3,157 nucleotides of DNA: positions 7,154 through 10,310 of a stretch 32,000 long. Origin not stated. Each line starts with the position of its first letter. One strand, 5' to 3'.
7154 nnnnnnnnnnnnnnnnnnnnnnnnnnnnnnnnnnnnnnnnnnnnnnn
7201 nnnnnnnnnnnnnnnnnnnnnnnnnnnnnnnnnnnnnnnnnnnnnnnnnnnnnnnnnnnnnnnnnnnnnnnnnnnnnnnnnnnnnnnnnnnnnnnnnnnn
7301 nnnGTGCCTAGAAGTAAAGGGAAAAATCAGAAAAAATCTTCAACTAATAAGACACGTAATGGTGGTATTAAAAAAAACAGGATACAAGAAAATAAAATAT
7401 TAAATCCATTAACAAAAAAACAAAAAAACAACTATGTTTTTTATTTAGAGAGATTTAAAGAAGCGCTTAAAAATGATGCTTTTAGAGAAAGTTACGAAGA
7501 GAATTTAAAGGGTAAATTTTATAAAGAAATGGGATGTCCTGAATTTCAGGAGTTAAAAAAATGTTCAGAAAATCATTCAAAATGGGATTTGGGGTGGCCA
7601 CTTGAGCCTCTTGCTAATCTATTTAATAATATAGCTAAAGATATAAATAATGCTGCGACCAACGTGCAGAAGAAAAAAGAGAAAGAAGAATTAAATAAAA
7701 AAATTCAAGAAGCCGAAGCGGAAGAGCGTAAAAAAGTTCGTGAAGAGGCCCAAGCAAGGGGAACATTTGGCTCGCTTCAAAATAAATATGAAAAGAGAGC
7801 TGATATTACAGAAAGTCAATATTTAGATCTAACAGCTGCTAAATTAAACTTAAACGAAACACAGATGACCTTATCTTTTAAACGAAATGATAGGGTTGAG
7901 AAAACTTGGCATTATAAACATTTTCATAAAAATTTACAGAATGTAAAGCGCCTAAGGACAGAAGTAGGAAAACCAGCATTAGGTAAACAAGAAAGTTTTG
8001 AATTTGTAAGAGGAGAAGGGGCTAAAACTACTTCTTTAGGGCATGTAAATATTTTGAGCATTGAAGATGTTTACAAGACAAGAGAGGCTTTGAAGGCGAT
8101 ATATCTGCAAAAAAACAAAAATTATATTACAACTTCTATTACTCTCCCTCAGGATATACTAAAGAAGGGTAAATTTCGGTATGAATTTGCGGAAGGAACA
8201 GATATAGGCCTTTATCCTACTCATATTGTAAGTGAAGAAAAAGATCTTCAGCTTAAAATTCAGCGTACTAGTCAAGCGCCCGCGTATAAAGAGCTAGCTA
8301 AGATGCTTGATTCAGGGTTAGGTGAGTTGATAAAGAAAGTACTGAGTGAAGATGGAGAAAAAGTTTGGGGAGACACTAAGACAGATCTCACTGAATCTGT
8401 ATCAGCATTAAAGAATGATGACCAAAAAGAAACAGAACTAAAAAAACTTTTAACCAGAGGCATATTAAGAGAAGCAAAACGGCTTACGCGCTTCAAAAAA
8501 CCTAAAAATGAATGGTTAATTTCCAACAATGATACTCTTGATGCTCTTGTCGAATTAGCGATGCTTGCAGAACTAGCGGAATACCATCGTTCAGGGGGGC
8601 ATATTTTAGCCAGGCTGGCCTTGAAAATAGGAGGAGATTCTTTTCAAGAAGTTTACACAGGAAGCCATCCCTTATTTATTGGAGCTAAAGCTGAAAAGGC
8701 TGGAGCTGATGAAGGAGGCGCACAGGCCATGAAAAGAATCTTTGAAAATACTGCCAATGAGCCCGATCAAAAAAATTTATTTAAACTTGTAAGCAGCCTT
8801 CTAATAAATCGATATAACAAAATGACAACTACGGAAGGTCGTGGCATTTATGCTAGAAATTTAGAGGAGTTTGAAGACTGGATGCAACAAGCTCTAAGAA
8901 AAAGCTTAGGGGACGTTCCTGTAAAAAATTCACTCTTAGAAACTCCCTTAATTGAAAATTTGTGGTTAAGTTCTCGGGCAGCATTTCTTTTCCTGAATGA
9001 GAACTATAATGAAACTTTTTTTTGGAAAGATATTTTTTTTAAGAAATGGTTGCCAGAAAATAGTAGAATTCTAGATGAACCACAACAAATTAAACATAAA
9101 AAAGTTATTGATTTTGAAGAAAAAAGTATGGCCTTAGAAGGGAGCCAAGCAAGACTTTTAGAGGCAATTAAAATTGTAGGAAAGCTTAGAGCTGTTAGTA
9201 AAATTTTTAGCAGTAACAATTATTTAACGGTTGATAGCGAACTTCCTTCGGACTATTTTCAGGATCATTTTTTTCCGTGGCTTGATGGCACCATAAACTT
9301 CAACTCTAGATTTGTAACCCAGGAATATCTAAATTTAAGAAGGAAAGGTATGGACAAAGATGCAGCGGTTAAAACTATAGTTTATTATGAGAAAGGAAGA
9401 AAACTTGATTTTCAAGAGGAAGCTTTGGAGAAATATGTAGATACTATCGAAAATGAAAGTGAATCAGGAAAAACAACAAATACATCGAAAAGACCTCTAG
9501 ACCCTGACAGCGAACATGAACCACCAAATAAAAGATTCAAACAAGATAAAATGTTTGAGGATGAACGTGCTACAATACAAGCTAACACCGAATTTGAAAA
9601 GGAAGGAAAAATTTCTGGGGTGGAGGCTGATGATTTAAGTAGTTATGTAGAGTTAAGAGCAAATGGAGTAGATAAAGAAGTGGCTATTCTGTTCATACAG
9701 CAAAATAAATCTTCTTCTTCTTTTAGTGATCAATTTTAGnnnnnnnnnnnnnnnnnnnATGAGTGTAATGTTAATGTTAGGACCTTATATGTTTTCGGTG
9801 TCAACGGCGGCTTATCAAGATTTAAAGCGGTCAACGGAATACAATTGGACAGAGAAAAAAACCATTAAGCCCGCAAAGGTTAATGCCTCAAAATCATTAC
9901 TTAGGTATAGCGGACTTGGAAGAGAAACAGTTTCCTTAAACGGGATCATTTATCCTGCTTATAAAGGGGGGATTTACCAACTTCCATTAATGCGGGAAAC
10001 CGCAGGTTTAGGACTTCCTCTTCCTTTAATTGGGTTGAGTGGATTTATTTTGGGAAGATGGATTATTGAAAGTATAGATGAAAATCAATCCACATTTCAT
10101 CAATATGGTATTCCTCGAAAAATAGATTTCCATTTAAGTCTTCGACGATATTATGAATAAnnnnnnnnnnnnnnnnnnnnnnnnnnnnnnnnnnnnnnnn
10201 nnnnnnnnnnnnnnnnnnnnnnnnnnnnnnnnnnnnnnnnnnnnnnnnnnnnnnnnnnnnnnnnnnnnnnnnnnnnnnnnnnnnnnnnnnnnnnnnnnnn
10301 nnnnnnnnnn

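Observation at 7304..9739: The tape-measure slot holds an atypical Lys/Glu-rich protein with a c-Myc-like NLS motif flanked by a duplicated 20-aa motif: possible ejected tape-measure effector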

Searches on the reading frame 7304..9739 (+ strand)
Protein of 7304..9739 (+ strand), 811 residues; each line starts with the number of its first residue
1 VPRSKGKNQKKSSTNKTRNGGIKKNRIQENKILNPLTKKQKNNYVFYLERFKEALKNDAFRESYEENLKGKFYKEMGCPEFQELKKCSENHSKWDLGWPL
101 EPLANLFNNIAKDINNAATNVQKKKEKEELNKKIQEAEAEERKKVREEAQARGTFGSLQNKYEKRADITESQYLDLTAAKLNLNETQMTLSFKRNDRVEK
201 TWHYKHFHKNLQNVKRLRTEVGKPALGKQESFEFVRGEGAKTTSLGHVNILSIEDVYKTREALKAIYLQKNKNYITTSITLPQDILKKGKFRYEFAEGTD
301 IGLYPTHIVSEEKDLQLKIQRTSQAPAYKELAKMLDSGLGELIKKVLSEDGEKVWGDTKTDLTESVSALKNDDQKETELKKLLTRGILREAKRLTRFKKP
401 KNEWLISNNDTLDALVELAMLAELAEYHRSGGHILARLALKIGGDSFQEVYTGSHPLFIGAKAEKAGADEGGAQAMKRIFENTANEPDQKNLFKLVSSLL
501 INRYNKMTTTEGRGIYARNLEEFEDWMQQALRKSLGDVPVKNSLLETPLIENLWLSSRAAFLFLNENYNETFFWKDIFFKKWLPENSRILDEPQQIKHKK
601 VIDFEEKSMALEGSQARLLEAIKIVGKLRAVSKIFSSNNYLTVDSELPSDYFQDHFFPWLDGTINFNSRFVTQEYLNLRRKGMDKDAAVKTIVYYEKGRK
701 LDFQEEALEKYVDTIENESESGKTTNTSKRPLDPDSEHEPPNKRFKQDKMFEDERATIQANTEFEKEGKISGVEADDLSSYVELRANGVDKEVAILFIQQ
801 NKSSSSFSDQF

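Call 5: search_protein_families(library=pfam, proteins=[window:7304-9739:+], max_evalue=0.01)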
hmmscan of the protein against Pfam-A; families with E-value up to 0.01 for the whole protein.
window:7304-9739:+ (811 aa): 0 families

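Call 6: search_protein_families(library=phrogs, proteins=[window:7304-9739:+], max_evalue=0.01)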
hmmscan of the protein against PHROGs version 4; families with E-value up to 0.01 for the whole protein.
window:7304-9739:+ (811 aa): 0 families

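Call 9: find_homologous_proteins(query=window:7304-9739:+)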
Query window:7304-9739:+ (811 aa): 1 proteins with E <= 0.001 among 8000 candidates.
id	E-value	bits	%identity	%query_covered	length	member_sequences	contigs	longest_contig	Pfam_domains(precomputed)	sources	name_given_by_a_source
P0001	0.0e+0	1799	100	100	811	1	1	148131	-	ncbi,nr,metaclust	ncbi:hypothetical protein IM40_09585 (plasmid) [Candidatus Paracaedimonas acanthamoebae]|nr:hypothet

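Call 15: search_dna_similar(query=window:7304-9739:+, collection=phages, mode=protein, max_evalue=1)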
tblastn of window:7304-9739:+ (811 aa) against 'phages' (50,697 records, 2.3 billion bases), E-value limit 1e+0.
No match.

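Call 18: find_encoding_contigs(protein=P0001, flank=10000, max_places=4)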
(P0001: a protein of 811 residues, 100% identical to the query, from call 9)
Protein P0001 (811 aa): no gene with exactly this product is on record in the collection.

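Call 20: search_protein_families(library=ncbifam, proteins=[window:7304-9739:+], max_evalue=1)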
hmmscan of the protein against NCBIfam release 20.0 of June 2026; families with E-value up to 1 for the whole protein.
window:7304-9739:+ (811 aa): 0 families

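Call 21: search_solved_structures(query=window:7304-9739:+, max_evalue=1)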
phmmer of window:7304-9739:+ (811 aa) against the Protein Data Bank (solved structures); distinct sequences matched with E-value up to 1: 1.
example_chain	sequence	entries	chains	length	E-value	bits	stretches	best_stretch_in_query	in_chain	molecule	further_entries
2ysu_B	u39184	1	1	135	0.13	13.8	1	382-491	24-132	Colicin-E2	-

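Call 22: predict_structure(protein=window:7304-9739:+)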
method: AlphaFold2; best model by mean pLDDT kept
length: 811 residues; sequences in the alignment: 1
mean_pLDDT: 39.2   pTM: 0.22
mean pLDDT of the five models: 39.2, 34.5, 34.2, 33.2, 27.6
residues with pLDDT >= 90: 0; 70-90: 7; 50-70: 122; < 50: 682
segments of 3 or more residues with pLDDT < 50: 1-36, 53-77, 81-118, 120-122, 153-670, 697-702, 720-735, 739-756, 803-811
pLDDT, mean of each block of 10 residues (from residue 1): 36 39 44 48 51 44 44 48 45 45 45 46 54 61 57 42 31 27 25 27 33 32 26 24 24 29 28 26 33 28 26 26 32 36 39 41 40 42 41 35 33 36 33 35 37 32 34 39 40 39 38 42 43 35 35 35 32 33 33 26 31 33 32 29 31 34 36 62 70 48 52 56 40 44 43 48 55 56 61 60 47 32
secondary structure, 60 per line:
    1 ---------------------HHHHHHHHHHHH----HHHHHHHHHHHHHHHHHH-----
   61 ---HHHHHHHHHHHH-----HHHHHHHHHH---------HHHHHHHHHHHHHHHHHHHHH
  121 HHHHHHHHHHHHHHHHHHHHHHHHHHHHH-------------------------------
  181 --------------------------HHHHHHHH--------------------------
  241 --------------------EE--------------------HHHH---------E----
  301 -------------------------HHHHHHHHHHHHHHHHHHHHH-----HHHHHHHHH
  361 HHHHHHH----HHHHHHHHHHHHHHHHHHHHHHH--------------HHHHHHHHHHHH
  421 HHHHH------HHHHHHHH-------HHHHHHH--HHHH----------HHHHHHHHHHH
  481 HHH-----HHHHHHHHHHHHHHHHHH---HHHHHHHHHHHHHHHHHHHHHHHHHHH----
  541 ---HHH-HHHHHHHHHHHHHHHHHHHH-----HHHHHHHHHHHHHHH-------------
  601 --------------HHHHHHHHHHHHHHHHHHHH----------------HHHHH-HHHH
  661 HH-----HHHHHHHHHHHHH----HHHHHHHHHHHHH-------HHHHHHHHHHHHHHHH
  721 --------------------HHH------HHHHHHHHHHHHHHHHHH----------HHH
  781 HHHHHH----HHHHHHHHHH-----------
elements in order (helices of 4 or more, strands of 3 or more residues): H22-33 H38-55 H64-75 H81-90 H100-149 H207-214 H283-286 H326-346 H352-367 H372-394 H409-425 H432-439 H447-453 H456-459 H470-483 H489-506 H510-536 H548-567 H573-587 H615-634 H651-655 H657-662 H668-680 H685-697 H705-720 H750-767 H778-786 H791-800
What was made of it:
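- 7667..7759 (+): K/E-rich stretch (residues 122-152, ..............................) inside a predicted 50-residue helix. AF2 helix H100-149 with pLDDT 54-61 (call 22).
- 9326..9388 (+): Motif copy 1, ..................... (predicted helix-turn-helix hairpin). AF2 helices H668-680 and H685-697 with pLDDT 62-70 (call 22).
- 9644..9706 (+): Motif copy 2, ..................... AF2 helices H778-786 and H791-800 (call 22).
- The hairpins have a helix-Gly-hydrophobic-Asp-helix pattern typical of HTH-type motifs (sequence; AF2 helices in call 22).
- Tried and rejected: The full-length AF2 model has pLDDT 39 (call 22).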

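Call 26: search_protein_representatives(protein=window:7304-9739:+)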
Query: 811 residues. Proteins with E-value up to 0.001 (for the whole library): 2; up to 1e-10: 2; up to 1e-30: 1. The best 2 are listed.
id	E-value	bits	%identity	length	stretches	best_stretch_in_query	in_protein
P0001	0.0e+00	1799.4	100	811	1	1-811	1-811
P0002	3.9e-12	61.8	39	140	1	199-310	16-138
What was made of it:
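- No orthologue is available to test conservation (call 26).
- Tried and rejected: The exhaustive HMMER search of 1.84 billion representative proteins (call 26).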

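Call 29: find_encoding_contigs(protein=P0002, flank=10000)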
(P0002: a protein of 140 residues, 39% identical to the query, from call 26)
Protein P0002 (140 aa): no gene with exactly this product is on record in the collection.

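Call 30: list_cluster_members(proteins=[P0002, P0001])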
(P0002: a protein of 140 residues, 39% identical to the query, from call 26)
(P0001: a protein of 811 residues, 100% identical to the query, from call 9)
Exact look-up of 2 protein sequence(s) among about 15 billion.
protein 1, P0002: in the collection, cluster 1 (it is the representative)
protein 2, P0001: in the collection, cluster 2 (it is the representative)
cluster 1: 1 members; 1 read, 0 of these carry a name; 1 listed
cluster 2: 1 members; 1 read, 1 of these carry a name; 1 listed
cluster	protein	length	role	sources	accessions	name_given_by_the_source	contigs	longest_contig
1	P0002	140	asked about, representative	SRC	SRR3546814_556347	-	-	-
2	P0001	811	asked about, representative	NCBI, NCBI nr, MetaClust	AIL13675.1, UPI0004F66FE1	hypothetical protein IM40_09585 (plasmid) [Candidatus Paracaedimonas acanthamoebae] | hypothetical protein IM40_09585 [Candidatus Paracaedimonas acanthamoebae] | status=active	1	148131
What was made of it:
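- Checked: NCBI annotates the same 811-aa product (calls 9, 30).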

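Call 32: find_related_loci(query=window:7304-9739:+, collection=viral_contigs, flank=10000)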
Query window:7304-9739:+ (811 aa) in viral_contigs; peptide patterns used: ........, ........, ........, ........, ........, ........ (x = any residue, [..] = any of these).
7 stretches matched a pattern, but none encodes a relative of the query by tblastn (E <= 1e-3).

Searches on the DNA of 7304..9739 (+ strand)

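Call 14: search_dna_similar(query=window:7304-9739:+, collection=plasmids, mode=near)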
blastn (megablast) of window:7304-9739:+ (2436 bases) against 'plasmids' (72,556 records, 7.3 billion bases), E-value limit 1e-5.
No match.
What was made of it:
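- Tried and rejected: tblastn against phages (call 15), and megablast against PLSDB plasmids (call 14).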

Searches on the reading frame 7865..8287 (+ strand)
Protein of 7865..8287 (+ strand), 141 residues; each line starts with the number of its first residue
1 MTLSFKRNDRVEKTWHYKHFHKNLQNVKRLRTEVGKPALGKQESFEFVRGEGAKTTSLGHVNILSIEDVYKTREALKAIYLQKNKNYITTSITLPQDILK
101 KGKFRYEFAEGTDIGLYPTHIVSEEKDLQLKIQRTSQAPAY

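Call 33: find_homologous_proteins(query=A1, max_evalue=0.01)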
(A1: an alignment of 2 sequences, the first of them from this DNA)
Query A1 (2 sequences) (127 aa, profile of the alignment): 1 proteins with E <= 0.01 among 96 candidates.
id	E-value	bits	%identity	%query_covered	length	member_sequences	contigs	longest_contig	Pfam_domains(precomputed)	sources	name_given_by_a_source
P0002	8.2e-77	274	35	98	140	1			-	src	-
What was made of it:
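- Tried and rejected: The word-indexed protein search (calls 9, 33).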

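Call 53: search_protein_families(library=pfam, proteins=[window:7865-8287:+], max_evalue=10)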
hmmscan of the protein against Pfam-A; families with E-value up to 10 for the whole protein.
seq(141 aa): 1 family
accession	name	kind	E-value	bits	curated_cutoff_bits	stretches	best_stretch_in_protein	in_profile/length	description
PF08479.16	POTRA_2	-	0.031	14.6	24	1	64-104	31-69/76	POTRA domain, ShlB-type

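Call 54: find_related_loci(query=A1, collection=metagenome_contigs, flank=10000)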
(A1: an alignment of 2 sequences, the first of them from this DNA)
Query A1 (127 aa) in metagenome_contigs; peptide patterns used: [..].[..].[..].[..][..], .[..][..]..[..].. (x = any residue, [..] = any of these).
487 stretches matched a pattern, but none encodes a relative of the query by tblastn (E <= 1e-3).
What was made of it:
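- Tried and rejected: Scans of viral and metagenome contigs (calls 32, 54).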

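Call 61: search_protein_families(library=pfam, alignment_id=A1, max_evalue=10)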
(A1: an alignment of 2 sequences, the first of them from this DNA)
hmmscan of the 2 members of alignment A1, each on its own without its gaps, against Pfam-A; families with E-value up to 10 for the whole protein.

A. member 1, seq(127 aa): 1 family
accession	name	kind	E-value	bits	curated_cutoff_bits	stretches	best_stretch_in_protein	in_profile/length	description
PF08479.16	POTRA_2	-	0.026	14.8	24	1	64-104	31-69/76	POTRA domain, ShlB-type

B. families by the number of members that match (of 2 scanned): 1 family
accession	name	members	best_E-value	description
PF08479.16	POTRA_2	1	0.026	POTRA domain, ShlB-type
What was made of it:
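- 7865..8227 (+): Residues 188-308: the only segment with a detectable homologue; predicted non-helical. Weak POTRA_2 lead, E=0.03 (calls 53, 61).
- Tried and rejected: The hit is Pfam POTRA_2 at E=0.03, below cut-off, and is not reproduced by P0002 (calls 53, 61).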

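Call 71: predict_structure(alignment_id=A1)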
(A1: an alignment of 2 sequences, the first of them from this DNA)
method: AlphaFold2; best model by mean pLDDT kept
length: 127 residues; sequences in the alignment: 2
mean_pLDDT: 33.8   pTM: 0.23
mean pLDDT of the five models: 33.8, 31.9, 31.3, 28.1, 27.8
residues with pLDDT >= 90: 0; 70-90: 0; 50-70: 0; < 50: 127
segments of 3 or more residues with pLDDT < 50: 1-127
pLDDT, mean of each block of 10 residues (from residue 1): 30 36 40 34 31 31 35 46 36 33 29 26 32
secondary structure, 60 per line:
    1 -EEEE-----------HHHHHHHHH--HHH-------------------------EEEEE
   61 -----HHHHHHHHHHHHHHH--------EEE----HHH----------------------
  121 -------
elements in order: E2-5 H17-25 E56-60 H66-80 E89-91
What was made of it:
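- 7865..8227 (+): AF2 failed, pLDDT 34 (call 71).
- Tried and rejected: AF2 on the two-sequence alignment failed with pLDDT 34 (call 71).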

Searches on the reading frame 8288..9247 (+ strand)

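Call 53: search_protein_families(library=pfam, proteins=[window:8288-9247:+], max_evalue=10)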
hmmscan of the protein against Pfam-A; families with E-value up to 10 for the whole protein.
seq(320 aa): 2 families
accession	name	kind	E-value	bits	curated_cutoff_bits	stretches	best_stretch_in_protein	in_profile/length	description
PF23161.1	HTH_RNase_II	-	0.021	16.1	24.7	1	41-113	4-73/95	Double HTH domain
PF02828.21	L27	-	0.24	11.5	22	1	32-60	5-33/53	L27 domain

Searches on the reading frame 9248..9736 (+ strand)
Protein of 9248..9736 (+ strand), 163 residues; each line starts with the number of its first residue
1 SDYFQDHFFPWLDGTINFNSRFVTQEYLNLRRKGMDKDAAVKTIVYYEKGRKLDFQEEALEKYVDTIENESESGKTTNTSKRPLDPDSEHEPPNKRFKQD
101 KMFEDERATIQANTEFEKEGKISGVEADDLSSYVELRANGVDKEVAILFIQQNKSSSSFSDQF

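Call 53: search_protein_families(library=pfam, proteins=[window:9248-9736:+], max_evalue=10)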
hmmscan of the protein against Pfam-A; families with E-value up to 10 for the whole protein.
seq(163 aa): 2 families
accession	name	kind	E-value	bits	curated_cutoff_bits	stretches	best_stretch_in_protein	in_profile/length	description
PF08282.18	Hydrolase_3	-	0.0088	16.2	20.9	1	16-154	59-199/255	haloacid dehalogenase-like hydrolase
PF23855.1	DUF7218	-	0.092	13.4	27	0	27-40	12-25/47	Family of unknown function (DUF7218)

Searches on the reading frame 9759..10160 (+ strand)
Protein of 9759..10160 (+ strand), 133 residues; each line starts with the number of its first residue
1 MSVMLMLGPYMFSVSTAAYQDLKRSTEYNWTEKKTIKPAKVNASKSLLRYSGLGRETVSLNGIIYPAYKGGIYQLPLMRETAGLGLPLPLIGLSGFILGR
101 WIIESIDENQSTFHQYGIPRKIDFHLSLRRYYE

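Call 5: search_protein_families(library=pfam, proteins=[window:9759-10160:+], max_evalue=0.01)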
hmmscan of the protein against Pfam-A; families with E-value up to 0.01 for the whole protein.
window:9759-10160:+ (133 aa): 1 family
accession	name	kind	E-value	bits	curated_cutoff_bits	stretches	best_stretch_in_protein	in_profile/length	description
PF06995.16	Phage_P2_GpU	-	1.6e-27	96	27.5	1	8-132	1-119/120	Phage P2 GpU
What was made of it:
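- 9759..10160 (+): gpU homologue (P2 GpU family). Pfam Phage_P2_GpU, E=1.6e-27 (call 5).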

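Call 6: search_protein_families(library=phrogs, proteins=[window:9759-10160:+], max_evalue=0.01)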
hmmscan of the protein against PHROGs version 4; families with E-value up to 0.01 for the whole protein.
window:9759-10160:+ (133 aa): 4 families
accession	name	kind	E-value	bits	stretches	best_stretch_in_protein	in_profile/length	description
phrog_76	-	tail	1.3e-38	134.2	1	1-132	27-151/272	tail protein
phrog_4094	-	unknown function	2.6e-27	97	1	9-131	158-274/281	-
phrog_27169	-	unknown function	2.7e-06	28.8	1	94-131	5-42/78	-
phrog_29415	-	unknown function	1.8e-05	25.7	1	3-71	1-63/64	-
